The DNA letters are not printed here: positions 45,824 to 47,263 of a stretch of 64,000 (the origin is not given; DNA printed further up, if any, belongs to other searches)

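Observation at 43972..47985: Group-4-type [NiFe] hydrogenase catalytic module in an operon with an HdrB-like CCG protein and no membrane subunits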

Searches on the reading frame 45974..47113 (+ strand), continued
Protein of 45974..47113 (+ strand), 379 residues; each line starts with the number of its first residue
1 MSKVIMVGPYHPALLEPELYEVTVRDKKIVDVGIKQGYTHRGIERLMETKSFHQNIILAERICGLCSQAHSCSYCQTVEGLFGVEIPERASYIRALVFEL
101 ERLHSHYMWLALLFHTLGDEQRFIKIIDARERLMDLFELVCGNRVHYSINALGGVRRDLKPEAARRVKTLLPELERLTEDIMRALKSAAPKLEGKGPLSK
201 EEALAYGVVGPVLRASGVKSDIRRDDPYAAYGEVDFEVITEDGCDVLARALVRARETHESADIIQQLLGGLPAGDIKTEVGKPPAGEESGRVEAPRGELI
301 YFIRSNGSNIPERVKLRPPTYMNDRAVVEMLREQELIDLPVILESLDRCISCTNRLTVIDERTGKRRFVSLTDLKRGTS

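Call 10: find_encoding_contigs(protein=P0003, flank=8000, max_places=2)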
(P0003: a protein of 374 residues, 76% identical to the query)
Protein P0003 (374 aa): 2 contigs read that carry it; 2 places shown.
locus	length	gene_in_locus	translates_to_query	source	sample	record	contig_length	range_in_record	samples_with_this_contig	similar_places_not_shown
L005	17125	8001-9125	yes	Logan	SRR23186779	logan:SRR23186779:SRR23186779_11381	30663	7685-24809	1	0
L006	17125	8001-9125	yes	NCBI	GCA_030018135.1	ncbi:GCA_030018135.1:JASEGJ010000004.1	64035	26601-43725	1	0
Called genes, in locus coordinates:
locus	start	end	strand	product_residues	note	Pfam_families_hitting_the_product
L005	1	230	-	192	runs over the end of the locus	PF01381:HTH_3, PF12844:HTH_19 (weak), PF13560:HTH_31, PF00571:CBS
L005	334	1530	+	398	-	PF01941:AdoMet_Synthase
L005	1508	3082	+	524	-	PF01702:TGT, PF17884:DUF5591 (weak)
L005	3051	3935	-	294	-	PF00994:MoCF_biosynth, PF24102:FLAD1_M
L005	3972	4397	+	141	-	PF08279:HTH_11 (weak), PF13404:HTH_AsnC-type, PF13412:HTH_24, PF01037:AsnC_trans_reg, PF22482:AsnC_trans_reg_3 (weak)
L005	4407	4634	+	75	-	PF27357:MJ1579 (weak)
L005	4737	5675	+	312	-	PF01008:IF-2B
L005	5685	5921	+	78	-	PF01883:FeS_assembly_P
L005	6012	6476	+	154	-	PF00037:Fer4 (faint), PF12797:Fer4_2 (faint), PF12837:Fer4_6 (weak), PF13237:Fer4_10 (faint), PF12838:Fer4_7 (weak), PF13187:Fer4_9 (weak), PF13247:Fer4_11, PF12838:Fer4_7 (weak), +1 more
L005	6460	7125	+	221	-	PF00329:Complex1_30kDa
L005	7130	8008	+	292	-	PF02754:CCG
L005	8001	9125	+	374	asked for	PF00374:NiFeSe_Hases, PF00346:Complex1_49kDa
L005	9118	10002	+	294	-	PF01058:Oxidored_q6, PF12838:Fer4_7 (weak), PF00037:Fer4, PF12797:Fer4_2 (weak), PF13237:Fer4_10, PF14697:Fer4_21, PF12838:Fer4_7, PF13187:Fer4_9, +4 more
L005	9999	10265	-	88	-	PF16325:Peptidase_U32_C (weak)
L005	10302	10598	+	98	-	-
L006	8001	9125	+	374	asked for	PF00374:NiFeSe_Hases, PF00346:Complex1_49kDa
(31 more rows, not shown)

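Call 25: find_related_loci(query=A1, collection=genome_contigs, flank=10000)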
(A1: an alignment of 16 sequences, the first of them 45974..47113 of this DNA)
Query A1 (379 aa) in genome_contigs; peptide patterns used: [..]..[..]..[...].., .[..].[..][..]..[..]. (x = any residue, [..] = any of these).
600 stretches matched a pattern (row limit reached: there are more); 594 encode a relative of the query (tblastn E <= 1e-3); the best 80 are kept; 80 distinct loci.
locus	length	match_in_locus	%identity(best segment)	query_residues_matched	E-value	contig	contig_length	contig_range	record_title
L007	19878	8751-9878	60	1-376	4e-156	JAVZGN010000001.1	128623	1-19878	MAG: Candidatus Hadarchaeales archaeon isolate DRTY-6_201808_bins_36 DRTY-6_201808_bins_36_scaffold_1, whole genome shot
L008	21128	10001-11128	54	1-376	3e-136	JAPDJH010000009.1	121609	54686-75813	MAG: Hadesarchaea archaeon isolate S4B4_HD70 c_000000000063, whole genome shotgun sequence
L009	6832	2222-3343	52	1-371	1e-135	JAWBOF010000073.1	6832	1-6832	MAG: Candidatus Bathyarchaeia archaeon isolate HHBFW-2_201803_bins_189 HHBFW-2_201803_bins_189_scaffold_73, whole genome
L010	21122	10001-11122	51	1-371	2e-130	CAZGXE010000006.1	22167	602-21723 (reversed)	MAG TPA_asm: uncultured Candidatus Bathyarchaeia archaeon isolate binchicken_co6_429 genome assembly, contig: NODE_2182_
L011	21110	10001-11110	51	1-367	7e-129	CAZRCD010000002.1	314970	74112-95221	MAG TPA_asm: uncultured Candidatus Bathyarchaeia archaeon isolate binchicken_co262_240 genome assembly, contig: NODE_8_l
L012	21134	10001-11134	47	2-376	4e-114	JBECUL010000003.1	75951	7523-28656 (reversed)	MAG: Candidatus Asgardarchaeum abyssi isolate AB3033_2 AB3033_2-AB3033_2_NODE_7_75951_19.2462_3, whole genome shotgun se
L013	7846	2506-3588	49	1-355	5e-112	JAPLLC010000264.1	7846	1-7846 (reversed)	MAG: Candidatus Methylomirabilota bacterium isolate LacPavin_0419_WC70L_MAG_65_10 LacPavin_0419_WC70L_scaffold_193536, w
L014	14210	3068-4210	46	1-377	1e-110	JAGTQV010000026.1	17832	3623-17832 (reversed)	MAG: Candidatus Bathyarchaeota archaeon isolate QZM_B1_bin_58 QZM_B1_bin_58_scaffold_3220_curated, whole genome shotgun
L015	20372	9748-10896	47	1-379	1e-109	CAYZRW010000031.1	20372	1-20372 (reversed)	MAG TPA_asm: uncultured Candidatus Bathyarchaeia archaeon isolate SRP098346_co1_347 genome assembly, contig: NODE_2504_l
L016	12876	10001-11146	45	1-376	3e-108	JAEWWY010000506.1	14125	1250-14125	MAG: Bacillota bacterium isolate OH_SFB_118 k127_882778, whole genome shotgun sequence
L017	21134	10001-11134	45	4-376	3e-108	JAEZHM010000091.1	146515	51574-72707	MAG: Bacillota bacterium isolate OH_CDB_136 k127_246260, whole genome shotgun sequence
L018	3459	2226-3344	46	8-376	4e-110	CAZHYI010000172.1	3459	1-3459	MAG TPA_asm: uncultured Candidatus Bathyarchaeia archaeon isolate binchicken_co6_85 genome assembly, contig: NODE_38531_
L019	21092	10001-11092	47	1-358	9e-108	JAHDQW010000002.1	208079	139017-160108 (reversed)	MAG: Candidatus Praeruminimicrobium purgamenti isolate SV1-B1.2 k141_38802, whole genome shotgun sequence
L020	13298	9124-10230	47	1-364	1e-106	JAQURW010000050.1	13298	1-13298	MAG: Candidatus Omnitrophota bacterium isolate STD1_82 NODE_12120_length_13298_cov_3.063017_Sandtown_D1, whole genome sh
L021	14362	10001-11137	45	2-376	1e-106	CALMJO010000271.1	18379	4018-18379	MAG TPA_asm: uncultured Spirochaetes bacterium isolate SRR5215464_bin.19_CONCOCT_v1.1_MAG genome assembly, contig: ERZ78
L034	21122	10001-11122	52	1-371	7e-131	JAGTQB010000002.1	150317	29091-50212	MAG: Candidatus Bathyarchaeota archaeon isolate JZ_bin_23 JZ_bin_23_NODE_2, whole genome shotgun sequence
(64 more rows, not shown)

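Call 34: search_solved_structures(query=window:45974-47113:+, max_evalue=0.00001)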
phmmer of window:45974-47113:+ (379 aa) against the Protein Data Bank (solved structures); distinct sequences matched with E-value up to 0.00001: 101 (the best 60 are shown).
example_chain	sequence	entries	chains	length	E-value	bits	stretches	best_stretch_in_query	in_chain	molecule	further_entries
7z0s_E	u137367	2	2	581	2.9e-71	243.7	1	3-376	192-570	Formate hydrogenlyase subunit 5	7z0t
6cfw_L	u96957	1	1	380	1.2e-66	228.5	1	5-355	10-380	Membrane-bound hydrogenase subunit alpha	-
2fug_4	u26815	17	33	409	2.6e-52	181.3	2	5-278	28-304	NADH-quinone oxidoreductase chain 4 | NADH-QUINONE OXIDOREDUCTASE SUBUNIT 4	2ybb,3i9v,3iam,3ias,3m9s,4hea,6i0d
6u8y_L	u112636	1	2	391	4.2e-51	177.4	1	8-350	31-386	NADH dehydrogenase subunit D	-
6hum_H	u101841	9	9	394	5.7e-49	170.3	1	4-277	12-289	NAD(P)H-quinone oxidoreductase subunit H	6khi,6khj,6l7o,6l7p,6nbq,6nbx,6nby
7wfg_H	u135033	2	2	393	6.7e-49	170.1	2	4-276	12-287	NAD(P)H-quinone oxidoreductase subunit H, chloroplastic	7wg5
7eu3_H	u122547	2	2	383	2.3e-48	168.3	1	4-277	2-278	NAD(P)H-quinone oxidoreductase subunit H, chloroplastic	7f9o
9grx_H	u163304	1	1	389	4e-48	167.6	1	4-276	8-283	NAD(P)H-quinone oxidoreductase subunit H, chloroplastic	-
8e9g_D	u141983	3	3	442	2.2e-45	158.5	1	4-277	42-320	NADH-quinone oxidoreductase subunit D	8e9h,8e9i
8qby_D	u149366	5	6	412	2e-44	155.4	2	6-279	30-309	NADH-quinone oxidoreductase subunit D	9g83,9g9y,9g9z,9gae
7q5y_B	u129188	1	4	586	1.5e-43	152.5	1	4-270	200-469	NADH-quinone oxidoreductase subunit C/D 2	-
8ba0_D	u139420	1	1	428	6.8e-42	147.1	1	6-286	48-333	Complex I-49kD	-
8b9z_D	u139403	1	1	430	6.9e-42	147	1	6-286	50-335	Complex I-49kD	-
8esw_S2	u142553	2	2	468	9.9e-42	146.5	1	6-286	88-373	Complex I-49kD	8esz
9iho_D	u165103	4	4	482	2.7e-41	145.1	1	7-282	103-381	NUCM (49 kDa) subunit of mitochondrial NADH:ubiquinone oxidoreductase (Complex I)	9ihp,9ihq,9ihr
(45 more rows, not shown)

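Call 54: find_homologous_proteins(query=L014:3068-4210:+, max_evalue=1e-20)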
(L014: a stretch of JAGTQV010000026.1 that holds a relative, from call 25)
Query L014:3068-4210:+ (381 aa): 4181 proteins with E <= 1e-20 among 8000 candidates; the best 120 are listed.
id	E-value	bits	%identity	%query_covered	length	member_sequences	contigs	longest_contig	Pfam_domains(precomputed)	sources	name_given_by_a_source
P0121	2.4e-253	858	100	100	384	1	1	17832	PF00374.25,PF00346.25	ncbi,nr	ncbi:nickel-dependent hydrogenase large subunit [Candidatus Bathyarchaeota archaeon]|nr:nickel-depen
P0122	6.4e-217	738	84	100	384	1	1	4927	PF00374.25,PF00346.25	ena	-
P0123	3.2e-216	736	84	100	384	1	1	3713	PF00374.25,PF00346.25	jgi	-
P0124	3.2e-216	736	84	100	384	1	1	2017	PF00374.25,PF00346.25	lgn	-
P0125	3.2e-216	736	84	100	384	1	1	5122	PF00374.25,PF00346.25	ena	-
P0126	7.3e-213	725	82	100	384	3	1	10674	PF00374.25,PF00346.25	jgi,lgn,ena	-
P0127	1.4e-211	720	83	100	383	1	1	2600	PF00374.25,PF00346.25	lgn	-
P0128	2.2e-210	716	81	100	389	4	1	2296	PF00374.25,PF00346.25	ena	-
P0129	6.1e-208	708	81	100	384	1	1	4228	PF00374.25,PF00346.25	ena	-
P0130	4.0e-207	706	78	99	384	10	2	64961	PF00374.25,PF00346.25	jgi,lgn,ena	jgi:NADH-quinone oxidoreductase subunit D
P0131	5.3e-207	705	79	99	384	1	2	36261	PF00374.25,PF00346.25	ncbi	ncbi:MAG: hydrogenase large subunit [Candidatus Bathyarchaeia archaeon]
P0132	1.3e-206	704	80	100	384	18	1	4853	PF00374.25,PF00346.25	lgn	-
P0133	1.9e-206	703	78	100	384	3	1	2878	PF00374.25,PF00346.25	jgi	jgi:NADH-quinone oxidoreductase subunit D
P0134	5.7e-205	699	79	100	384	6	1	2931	PF00374.25,PF00346.25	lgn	-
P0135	2.0e-204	697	78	100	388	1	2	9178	PF00374.25,PF00346.25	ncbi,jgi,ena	-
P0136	2.5e-204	696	79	100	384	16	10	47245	PF00374.25,PF00346.25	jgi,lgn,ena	jgi:NADH-quinone oxidoreductase subunit D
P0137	5.9e-204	695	79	100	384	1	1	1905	PF00374.25,PF00346.25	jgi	jgi:NADH-quinone oxidoreductase subunit D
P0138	1.4e-203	694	79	99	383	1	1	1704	PF00374.25,PF00346.25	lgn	-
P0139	3.7e-203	693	78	99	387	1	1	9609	PF00374.25,PF00346.25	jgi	-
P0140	4.0e-203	692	78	100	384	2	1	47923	PF00374.25,PF00346.25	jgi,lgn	jgi:NADH-quinone oxidoreductase subunit D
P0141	4.2e-203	692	79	99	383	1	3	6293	PF00374.25,PF00346.25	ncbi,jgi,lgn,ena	-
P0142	6.2e-202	689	77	100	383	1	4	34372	PF00374.25,PF00346.25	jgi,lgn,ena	jgi:NADH-quinone oxidoreductase subunit D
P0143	6.8e-201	685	78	99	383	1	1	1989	PF00374.25,PF00346.25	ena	-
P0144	1.3e-200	684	78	100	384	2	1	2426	PF00374.25,PF00346.25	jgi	-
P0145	3.3e-200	683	76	100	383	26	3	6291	PF00374.25,PF00346.25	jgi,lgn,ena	-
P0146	5.8e-199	679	75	100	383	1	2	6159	PF00374.25,PF00346.25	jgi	jgi:Ni,Fe-hydrogenase III large subunit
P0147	2.9e-198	676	77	100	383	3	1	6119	PF00374.25,PF00346.25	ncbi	ncbi:MAG: nickel-dependent hydrogenase large subunit [Candidatus Bathyarchaeia archaeon]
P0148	1.4e-196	671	76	100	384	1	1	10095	PF00374.25,PF00346.25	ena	-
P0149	8.2e-193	659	73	100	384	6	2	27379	PF00374.25,PF00346.25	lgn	-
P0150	5.1e-187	639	71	100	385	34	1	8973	PF00374.25,PF00346.25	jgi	jgi:NADH-quinone oxidoreductase subunit D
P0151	5.9e-178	610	75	90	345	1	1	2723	PF00374.25,PF00346.25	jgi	jgi:Ni,Fe-hydrogenase III large subunit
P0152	4.6e-158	544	79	79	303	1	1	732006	PF00346.25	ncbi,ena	-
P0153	1.9e-156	539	78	78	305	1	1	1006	PF00346.25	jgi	jgi:NADH-quinone oxidoreductase subunit D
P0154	1.1e-151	523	61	99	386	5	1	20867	PF00374.25,PF00346.25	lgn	-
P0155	8.0e-150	517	61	100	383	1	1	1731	PF00374.25,PF00346.25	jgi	jgi:membrane-bound hydrogenase subunit alpha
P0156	9.4e-150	517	61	99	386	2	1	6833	PF00374.25,PF00346.25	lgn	-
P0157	1.7e-145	503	59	100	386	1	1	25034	PF00374.25,PF00346.25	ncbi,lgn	ncbi:MAG: nickel-dependent hydrogenase large subunit [Candidatus Nezhaarchaeales archaeon]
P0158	9.3e-145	500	59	100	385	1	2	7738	PF00374.25,PF00346.25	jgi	jgi:NADH-quinone oxidoreductase subunit D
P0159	8.5e-144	497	59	99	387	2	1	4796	PF00374.25,PF00346.25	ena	-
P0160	7.8e-143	494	58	99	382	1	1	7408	PF00374.25,PF00346.25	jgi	-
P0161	3.9e-142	492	58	100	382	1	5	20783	PF00374.25,PF00346.25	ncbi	ncbi:MAG: nickel-dependent hydrogenase large subunit [Candidatus Bathyarchaeia archaeon]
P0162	4.9e-142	491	56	99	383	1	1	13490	PF00374.25,PF00346.25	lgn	-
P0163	5.0e-142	491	56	99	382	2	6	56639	PF00374.25,PF00346.25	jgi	jgi:membrane-bound hydrogenase subunit alpha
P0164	7.6e-142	491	57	99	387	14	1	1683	PF00374.25,PF00346.25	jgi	-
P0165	2.3e-140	486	58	100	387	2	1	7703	PF00374.25,PF00346.25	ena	-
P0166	2.4e-140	486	60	96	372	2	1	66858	PF00374.25,PF00346.25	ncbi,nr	ncbi:nickel-dependent hydrogenase large subunit [Candidatus Bathyarchaeota archaeon]|nr:nickel-depen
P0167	5.5e-140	485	57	100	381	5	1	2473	PF00374.25,PF00346.25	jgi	jgi:NADH-quinone oxidoreductase subunit D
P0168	2.5e-139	483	58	98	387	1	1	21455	PF00374.25,PF00346.25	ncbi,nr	ncbi:MAG: nickel-dependent hydrogenase large subunit [Candidatus Nezhaarchaeota archaeon]|nr:nickel-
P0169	2.7e-139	482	55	100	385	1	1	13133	PF00374.25,PF00346.25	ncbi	-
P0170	1.3e-138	480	58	100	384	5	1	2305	PF00374.25,PF00346.25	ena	-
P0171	3.3e-136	472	57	100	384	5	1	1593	PF00374.25,PF00346.25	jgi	-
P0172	7.9e-136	471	56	100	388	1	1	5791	PF00374.25,PF00346.25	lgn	-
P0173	8.7e-136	471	56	99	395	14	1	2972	PF00374.25,PF00346.25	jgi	-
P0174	1.1e-135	471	56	100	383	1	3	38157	PF00374.25,PF00346.25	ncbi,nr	ncbi:MAG: nickel-dependent hydrogenase large subunit [Candidatus Bathyarchaeia archaeon]|nr:nickel-d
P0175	5.1e-135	468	56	99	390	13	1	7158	PF00374.25,PF00346.25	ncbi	ncbi:MAG: hydrogenase large subunit [Candidatus Asgardarchaeia archaeon]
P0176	5.2e-135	468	54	100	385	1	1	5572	PF00374.25,PF00346.25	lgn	-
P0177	2.0e-133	463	54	100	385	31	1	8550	PF00374.25,PF00346.25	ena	-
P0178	7.0e-131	455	55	99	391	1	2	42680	PF00374.25,PF00346.25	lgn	-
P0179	3.8e-130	452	53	99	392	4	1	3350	PF00374.25,PF00346.25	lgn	-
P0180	9.1e-130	451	55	99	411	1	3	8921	PF00374.25,PF00346.25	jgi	jgi:NADH-quinone oxidoreductase subunit D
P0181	9.6e-130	451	54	98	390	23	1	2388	PF00374.25,PF00346.25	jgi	-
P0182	1.1e-128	448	54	99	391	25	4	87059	PF00374.25,PF00346.25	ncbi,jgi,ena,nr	ncbi:MAG: NADH dehydrogenase subunit [Thermoprotei archaeon]|nr:MAG: NADH dehydrogenase subunit [The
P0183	1.7e-128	447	52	100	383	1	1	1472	PF00374.25,PF00346.25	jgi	jgi:NADH-quinone oxidoreductase subunit D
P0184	3.3e-128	446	54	100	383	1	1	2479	PF00374.25,PF00346.25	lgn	-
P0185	5.7e-126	439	52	100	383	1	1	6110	PF00374.25,PF00346.25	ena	-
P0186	1.6e-125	437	51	99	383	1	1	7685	PF00374.25,PF00346.25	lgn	-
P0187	2.3e-125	437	53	100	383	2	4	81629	PF00374.25,PF00346.25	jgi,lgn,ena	jgi:Ni,Fe-hydrogenase III large subunit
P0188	3.1e-125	436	52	100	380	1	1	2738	PF00374.25,PF00346.25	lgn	-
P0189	9.1e-125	435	53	100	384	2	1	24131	PF00374.25,PF00346.25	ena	-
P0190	1.0e-124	434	51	99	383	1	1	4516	PF00374.25,PF00346.25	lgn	-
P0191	1.1e-124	434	53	100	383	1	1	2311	PF00374.25,PF00346.25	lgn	-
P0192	1.1e-124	434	51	100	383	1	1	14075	PF00374.25,PF00346.25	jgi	-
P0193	1.6e-124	434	52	100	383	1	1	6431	PF00374.25,PF00346.25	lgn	-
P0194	3.4e-124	433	52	100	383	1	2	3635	PF00374.25,PF00346.25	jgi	-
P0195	8.7e-124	431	52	100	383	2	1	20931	PF00374.25,PF00346.25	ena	-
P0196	1.2e-123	431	52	100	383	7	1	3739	PF00374.25,PF00346.25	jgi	-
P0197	1.3e-123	431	50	99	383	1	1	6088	PF00374.25,PF00346.25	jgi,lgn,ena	-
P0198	1.6e-123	431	51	99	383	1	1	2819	PF00374.25,PF00346.25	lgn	-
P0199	2.6e-123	430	53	100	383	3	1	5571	PF00374.25,PF00346.25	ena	-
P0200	3.0e-123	430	53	98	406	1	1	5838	PF00374.25,PF00346.25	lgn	-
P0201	3.0e-123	430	51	100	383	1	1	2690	PF00374.25,PF00346.25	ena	-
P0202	3.4e-123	429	54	98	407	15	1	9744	PF00374.25,PF00346.25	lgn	-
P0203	3.4e-123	429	51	99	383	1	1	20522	PF00374.25,PF00346.25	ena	-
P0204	3.7e-123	429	51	98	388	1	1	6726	PF00374.25,PF00346.25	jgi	jgi:NADH-quinone oxidoreductase subunit D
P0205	4.2e-123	429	50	99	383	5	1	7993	PF00374.25,PF00346.25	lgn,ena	-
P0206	5.2e-123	429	51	99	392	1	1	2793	PF00374.25,PF00346.25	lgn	-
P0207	5.4e-123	429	51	99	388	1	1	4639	PF00374.25,PF00346.25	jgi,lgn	jgi:NADH-quinone oxidoreductase subunit D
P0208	8.7e-123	428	50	99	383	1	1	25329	PF00374.25,PF00346.25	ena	-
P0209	1.5e-122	427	52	100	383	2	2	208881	PF00374.25,PF00346.25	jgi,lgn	-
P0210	3.3e-122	426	52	100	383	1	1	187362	PF00374.25,PF00346.25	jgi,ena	-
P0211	3.3e-122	426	52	100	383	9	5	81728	PF00374.25,PF00346.25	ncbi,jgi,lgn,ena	-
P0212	3.6e-122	426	53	100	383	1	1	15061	PF00374.25,PF00346.25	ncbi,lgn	-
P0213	4.2e-122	426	53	100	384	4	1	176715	PF00374.25,PF00346.25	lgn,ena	-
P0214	4.8e-122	426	53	100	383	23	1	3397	PF00374.25,PF00346.25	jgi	jgi:Ni,Fe-hydrogenase III large subunit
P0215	5.0e-122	426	53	100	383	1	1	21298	PF00374.25,PF00346.25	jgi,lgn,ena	-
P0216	6.5e-122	425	50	99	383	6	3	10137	PF00374.25,PF00346.25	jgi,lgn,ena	-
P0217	8.1e-122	425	50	100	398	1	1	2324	PF00374.25,PF00346.25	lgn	-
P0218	1.1e-121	425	52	100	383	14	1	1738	PF00374.25,PF00346.25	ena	-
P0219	1.1e-121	424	53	100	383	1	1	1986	PF00374.25,PF00346.25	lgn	-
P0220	1.4e-121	424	52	99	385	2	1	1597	PF00374.25,PF00346.25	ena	-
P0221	1.6e-121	424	52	100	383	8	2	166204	PF00374.25,PF00346.25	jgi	jgi:NADH-quinone oxidoreductase subunit D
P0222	1.7e-121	424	51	99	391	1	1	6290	PF00374.25,PF00346.25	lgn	-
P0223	2.0e-121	424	50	99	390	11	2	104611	PF00374.25,PF00346.25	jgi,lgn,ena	-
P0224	3.5e-121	423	52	99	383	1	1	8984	PF00374.25,PF00346.25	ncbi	-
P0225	1.8e-120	421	50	99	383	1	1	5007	PF00374.25,PF00346.25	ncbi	-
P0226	2.2e-120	420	50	99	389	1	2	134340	PF00374.25,PF00346.25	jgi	jgi:NADH-quinone oxidoreductase subunit D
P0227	3.2e-120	420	52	99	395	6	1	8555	PF00374.25,PF00346.25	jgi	jgi:NADH-quinone oxidoreductase subunit D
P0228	3.3e-120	420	53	99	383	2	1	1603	PF00374.25,PF00346.25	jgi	-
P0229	4.4e-120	419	52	99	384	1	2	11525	PF00374.25,PF00346.25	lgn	-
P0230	8.7e-120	418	51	100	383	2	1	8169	PF00374.25,PF00346.25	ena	-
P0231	9.5e-120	418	52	99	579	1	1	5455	PF00374.25,PF00329.26,PF00346.25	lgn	-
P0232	1.0e-119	418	52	99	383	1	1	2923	PF00374.25,PF00346.25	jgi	-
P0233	1.1e-119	418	52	99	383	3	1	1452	PF00374.25,PF00346.25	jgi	-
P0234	1.2e-119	418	51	99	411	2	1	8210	PF00374.25,PF00346.25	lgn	-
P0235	1.6e-119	417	52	99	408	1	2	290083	PF00374.25,PF00346.25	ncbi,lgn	ncbi:MAG: nickel-dependent hydrogenase large subunit [Candidatus Hodarchaeota archaeon]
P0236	2.3e-119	417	50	100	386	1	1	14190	PF00374.25,PF00346.25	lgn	-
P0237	4.4e-119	416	52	94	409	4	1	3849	PF00374.25,PF00346.25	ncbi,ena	-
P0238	9.0e-119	415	52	99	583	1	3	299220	PF00374.25,PF00329.26,PF00346.25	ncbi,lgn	ncbi:MAG: hydrogenase large subunit [Candidatus Bathyarchaeota archaeon]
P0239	1.0e-118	415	52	98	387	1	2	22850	PF00374.25,PF00346.25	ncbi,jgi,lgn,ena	-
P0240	1.1e-118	415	51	100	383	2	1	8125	PF00374.25,PF00346.25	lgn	-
